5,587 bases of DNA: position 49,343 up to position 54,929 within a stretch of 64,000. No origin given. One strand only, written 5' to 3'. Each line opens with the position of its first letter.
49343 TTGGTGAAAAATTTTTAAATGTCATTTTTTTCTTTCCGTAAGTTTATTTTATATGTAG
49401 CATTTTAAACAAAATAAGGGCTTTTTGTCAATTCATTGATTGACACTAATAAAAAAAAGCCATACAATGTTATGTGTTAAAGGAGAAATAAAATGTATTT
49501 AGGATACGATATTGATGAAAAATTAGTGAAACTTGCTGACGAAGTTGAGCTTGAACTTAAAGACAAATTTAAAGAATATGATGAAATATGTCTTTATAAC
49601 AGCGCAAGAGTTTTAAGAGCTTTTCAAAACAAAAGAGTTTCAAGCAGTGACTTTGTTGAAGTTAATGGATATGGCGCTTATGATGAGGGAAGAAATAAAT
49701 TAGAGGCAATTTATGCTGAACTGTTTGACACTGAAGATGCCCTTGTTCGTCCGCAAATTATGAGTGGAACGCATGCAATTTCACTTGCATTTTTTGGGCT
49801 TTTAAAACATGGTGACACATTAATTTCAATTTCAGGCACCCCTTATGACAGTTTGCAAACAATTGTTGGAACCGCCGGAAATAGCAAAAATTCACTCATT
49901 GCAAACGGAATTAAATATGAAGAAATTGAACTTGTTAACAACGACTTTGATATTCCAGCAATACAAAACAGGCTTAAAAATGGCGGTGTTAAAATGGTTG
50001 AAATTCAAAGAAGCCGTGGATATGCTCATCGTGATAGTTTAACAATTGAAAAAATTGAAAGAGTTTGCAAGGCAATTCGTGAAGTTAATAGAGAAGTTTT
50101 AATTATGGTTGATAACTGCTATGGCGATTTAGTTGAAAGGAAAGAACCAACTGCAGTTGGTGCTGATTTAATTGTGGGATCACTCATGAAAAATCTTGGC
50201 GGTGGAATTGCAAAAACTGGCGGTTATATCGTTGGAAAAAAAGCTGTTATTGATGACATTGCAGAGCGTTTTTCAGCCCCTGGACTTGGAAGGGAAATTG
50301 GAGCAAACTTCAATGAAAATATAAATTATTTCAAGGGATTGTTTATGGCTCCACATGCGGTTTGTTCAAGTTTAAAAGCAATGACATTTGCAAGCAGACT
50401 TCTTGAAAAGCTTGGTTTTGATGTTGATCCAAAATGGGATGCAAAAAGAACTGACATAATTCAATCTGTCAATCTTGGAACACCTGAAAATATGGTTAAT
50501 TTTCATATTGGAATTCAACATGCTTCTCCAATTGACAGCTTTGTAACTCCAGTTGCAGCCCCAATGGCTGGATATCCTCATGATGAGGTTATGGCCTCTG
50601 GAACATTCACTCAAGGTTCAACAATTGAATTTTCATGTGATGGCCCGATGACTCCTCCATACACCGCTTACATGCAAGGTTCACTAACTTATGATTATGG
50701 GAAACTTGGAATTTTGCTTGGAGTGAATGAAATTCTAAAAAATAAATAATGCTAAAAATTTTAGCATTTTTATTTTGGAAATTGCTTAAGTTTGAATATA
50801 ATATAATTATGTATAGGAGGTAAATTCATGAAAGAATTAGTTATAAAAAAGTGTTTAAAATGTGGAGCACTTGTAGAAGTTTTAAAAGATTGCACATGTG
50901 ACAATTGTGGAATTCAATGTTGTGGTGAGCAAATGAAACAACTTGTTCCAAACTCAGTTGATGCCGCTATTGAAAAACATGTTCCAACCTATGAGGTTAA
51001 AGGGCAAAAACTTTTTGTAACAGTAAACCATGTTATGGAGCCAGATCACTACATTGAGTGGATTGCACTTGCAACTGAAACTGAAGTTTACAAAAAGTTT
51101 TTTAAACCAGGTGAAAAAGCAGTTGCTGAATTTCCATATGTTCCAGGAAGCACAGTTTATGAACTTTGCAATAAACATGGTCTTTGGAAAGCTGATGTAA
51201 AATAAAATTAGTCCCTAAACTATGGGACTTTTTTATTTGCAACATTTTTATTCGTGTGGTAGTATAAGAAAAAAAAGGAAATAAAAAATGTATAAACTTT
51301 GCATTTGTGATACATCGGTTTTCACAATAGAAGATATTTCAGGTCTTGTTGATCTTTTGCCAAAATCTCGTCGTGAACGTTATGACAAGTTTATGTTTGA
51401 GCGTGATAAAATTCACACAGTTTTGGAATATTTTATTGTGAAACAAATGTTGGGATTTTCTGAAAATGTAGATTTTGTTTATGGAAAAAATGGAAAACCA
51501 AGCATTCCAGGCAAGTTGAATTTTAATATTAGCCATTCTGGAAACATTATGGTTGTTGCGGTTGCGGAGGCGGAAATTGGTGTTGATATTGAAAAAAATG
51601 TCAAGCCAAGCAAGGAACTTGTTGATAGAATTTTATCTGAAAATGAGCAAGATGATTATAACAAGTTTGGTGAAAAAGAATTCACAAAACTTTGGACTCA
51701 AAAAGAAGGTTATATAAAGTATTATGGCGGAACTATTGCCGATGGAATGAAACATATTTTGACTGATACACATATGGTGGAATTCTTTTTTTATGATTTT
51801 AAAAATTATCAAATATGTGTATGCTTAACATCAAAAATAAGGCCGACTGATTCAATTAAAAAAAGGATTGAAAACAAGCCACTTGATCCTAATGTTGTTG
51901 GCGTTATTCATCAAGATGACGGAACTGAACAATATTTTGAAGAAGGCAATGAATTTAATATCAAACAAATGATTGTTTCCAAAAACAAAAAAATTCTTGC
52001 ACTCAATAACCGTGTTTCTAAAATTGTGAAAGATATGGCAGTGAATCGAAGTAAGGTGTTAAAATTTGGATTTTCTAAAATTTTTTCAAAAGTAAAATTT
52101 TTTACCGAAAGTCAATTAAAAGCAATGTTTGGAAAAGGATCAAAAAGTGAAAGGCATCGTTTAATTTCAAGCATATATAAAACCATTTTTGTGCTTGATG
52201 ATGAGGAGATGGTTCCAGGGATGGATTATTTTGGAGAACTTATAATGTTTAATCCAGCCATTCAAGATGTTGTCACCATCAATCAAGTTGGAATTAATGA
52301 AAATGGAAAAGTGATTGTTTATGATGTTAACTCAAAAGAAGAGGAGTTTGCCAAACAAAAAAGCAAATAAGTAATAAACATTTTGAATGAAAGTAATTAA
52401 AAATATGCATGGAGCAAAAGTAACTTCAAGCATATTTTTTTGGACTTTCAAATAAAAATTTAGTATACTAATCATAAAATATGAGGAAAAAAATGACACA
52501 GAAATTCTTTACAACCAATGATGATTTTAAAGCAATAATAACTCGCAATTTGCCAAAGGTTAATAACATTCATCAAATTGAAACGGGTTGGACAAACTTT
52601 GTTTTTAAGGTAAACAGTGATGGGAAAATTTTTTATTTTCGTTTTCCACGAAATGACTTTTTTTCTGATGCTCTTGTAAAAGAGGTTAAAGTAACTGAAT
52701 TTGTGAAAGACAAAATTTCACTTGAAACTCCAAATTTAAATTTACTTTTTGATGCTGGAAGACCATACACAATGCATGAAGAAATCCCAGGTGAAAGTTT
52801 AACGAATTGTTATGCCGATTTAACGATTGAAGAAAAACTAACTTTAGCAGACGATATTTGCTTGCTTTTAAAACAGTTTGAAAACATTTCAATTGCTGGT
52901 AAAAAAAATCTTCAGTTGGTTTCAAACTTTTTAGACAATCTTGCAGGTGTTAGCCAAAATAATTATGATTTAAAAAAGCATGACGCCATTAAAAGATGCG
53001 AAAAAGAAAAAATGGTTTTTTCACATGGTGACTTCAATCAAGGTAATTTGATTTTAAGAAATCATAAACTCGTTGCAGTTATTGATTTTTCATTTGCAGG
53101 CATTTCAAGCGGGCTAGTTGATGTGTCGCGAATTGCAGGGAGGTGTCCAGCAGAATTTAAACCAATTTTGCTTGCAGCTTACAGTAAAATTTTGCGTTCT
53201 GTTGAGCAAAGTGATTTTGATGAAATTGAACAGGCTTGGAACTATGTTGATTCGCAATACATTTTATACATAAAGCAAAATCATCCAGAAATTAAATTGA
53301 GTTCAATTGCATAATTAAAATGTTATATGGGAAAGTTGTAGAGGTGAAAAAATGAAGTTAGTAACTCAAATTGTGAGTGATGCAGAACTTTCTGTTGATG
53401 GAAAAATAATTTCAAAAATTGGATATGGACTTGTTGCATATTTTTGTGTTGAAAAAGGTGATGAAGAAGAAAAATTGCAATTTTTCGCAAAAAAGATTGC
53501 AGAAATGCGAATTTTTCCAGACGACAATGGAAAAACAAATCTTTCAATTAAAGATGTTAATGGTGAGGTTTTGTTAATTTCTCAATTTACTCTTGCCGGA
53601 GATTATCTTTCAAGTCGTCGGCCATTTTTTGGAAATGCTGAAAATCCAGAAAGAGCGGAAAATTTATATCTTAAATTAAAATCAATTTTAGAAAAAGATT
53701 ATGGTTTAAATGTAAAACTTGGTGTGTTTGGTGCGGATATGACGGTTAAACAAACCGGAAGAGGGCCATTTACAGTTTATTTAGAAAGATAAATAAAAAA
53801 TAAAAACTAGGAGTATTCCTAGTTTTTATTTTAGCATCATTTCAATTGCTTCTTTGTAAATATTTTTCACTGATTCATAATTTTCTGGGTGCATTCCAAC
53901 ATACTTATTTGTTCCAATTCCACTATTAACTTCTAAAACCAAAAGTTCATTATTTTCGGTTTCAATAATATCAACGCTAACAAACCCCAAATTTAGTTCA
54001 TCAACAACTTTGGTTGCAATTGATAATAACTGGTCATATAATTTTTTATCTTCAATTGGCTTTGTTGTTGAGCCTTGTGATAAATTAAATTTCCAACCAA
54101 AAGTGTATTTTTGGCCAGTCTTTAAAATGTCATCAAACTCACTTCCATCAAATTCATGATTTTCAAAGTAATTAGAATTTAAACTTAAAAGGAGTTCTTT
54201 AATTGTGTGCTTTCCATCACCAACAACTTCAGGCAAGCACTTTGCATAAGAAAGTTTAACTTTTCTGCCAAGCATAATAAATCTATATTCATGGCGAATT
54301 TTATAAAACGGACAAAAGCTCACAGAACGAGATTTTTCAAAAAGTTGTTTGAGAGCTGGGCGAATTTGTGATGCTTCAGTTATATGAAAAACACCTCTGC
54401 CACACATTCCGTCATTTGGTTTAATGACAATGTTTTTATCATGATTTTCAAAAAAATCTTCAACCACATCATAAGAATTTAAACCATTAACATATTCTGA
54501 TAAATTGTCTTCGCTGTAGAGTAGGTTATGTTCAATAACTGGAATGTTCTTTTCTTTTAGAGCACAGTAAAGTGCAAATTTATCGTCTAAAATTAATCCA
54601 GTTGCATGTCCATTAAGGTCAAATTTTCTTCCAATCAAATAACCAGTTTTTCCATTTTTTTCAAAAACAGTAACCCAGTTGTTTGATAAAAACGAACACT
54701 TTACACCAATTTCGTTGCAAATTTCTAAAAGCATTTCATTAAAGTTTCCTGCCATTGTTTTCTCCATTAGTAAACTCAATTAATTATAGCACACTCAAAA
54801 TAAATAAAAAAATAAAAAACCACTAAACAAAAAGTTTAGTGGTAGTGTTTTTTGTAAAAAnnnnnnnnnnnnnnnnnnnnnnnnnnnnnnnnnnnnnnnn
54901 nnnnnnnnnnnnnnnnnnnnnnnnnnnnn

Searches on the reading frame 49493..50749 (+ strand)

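Call 72: search_protein_families(library=ncbifam, proteins=[window:49493-50749:+], max_evalue=0.00001)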
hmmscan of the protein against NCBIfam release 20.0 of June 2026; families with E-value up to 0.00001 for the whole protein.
window:49493-50749:+ (418 aa): 6 families
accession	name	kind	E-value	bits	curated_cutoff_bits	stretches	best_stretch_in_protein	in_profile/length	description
NF006097.0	PRK08249.1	equivalog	4.3e-09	35.2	600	1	77-257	75-236/402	cystathionine gamma-synthase family protein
NF005455.0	PRK07049.1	equivalog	4.6e-09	35.5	504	1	79-257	97-265/427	cystathionine gamma-synthase family protein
NF004876.0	PRK06234.1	subfamily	1.8e-08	33.9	666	1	89-256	85-235/400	methionine gamma-lyase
TIGR01328.1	met_gam_lyase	equivalog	5.3e-08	32.1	549.7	1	69-256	63-228/391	methionine gamma-lyase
NF005695.0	PRK07503.1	equivalog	1.2e-07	30.8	666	1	70-256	70-234/403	methionine gamma-lyase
NF006003.0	PRK08133.1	equivalog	3.7e-06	25.9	522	1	187-257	169-237/396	O-succinylhomoserine sulfhydrylase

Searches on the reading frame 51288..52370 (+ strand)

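Call 72: search_protein_families(library=ncbifam, proteins=[window:51288-52370:+], max_evalue=0.00001)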
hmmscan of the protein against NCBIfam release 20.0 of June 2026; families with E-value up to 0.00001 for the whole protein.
window:51288-52370:+ (360 aa): 3 families
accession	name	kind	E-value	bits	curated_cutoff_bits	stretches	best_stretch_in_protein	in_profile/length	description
NF047349.1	4PPT_AusB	equivalog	4.1e-14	52.5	225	1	32-185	29-193/205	aureusimine biosynthesis 4'-phosphopantetheinyl transferase AusB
NF007676.0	PRK10351.1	equivalog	4.4e-11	42.8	174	1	62-185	50-182/195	4'-phosphopantetheinyl transferase AcpT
NF042922.1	4PPT_HetI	equivalog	1.1e-08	34.7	370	1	31-152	56-185/235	4'-phosphopantetheinyl transferase HetI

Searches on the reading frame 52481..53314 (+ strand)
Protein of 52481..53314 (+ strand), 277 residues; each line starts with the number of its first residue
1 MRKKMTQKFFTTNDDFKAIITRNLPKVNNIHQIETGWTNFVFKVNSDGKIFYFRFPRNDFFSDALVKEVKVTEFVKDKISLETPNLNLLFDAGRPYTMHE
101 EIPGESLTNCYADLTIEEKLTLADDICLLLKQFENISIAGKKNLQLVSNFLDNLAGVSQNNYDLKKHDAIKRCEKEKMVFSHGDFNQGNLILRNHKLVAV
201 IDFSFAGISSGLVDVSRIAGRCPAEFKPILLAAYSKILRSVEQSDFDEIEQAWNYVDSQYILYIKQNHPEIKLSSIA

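Call 91: search_protein_families(library=pfam, proteins=[window:52481-53314:+], max_evalue=0.001)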
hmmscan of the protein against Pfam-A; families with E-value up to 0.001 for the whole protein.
window:52481-53314:+ (277 aa): 2 families
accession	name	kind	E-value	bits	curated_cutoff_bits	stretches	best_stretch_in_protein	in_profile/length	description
PF01636.29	APH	-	7.6e-14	52.5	23.2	1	30-234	2-225/239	Phosphotransferase enzyme family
PF01633.27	Choline_kinase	-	6.4e-06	26.1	29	1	32-209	3-194/300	Choline/ethanolamine kinase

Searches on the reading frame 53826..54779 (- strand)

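Call 91: search_protein_families(library=pfam, proteins=[window:53826-54779:-], max_evalue=0.001)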
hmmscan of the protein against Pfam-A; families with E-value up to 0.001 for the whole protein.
window:53826-54779:- (317 aa): 6 families
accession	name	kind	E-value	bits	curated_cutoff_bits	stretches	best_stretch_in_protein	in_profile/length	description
PF14397.11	ATPgrasp_ST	-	5.5e-10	39.3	31.4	1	56-138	11-84/278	Sugar-transfer associated ATP-grasp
PF02655.19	ATP-grasp_3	-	4.3e-08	33.8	23.2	0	211-290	101-159/160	ATP-grasp domain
PF08443.16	RimK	-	1.1e-06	28.8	21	1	230-293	113-172/188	RimK-like ATP-grasp domain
PF14398.11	ATPgrasp_YheCD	-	3.3e-05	23.7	26.8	0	84-137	16-71/255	YheC/D like ATP-grasp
PF02955.21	GSH-S_ATP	-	3.7e-05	23.7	23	0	105-148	23-62/175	Prokaryotic glutathione synthetase, ATP-grasp domain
PF07478.18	Dala_Dala_lig_C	-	0.00039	20.4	24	0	206-292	92-180/204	D-ala D-ala ligase C-terminus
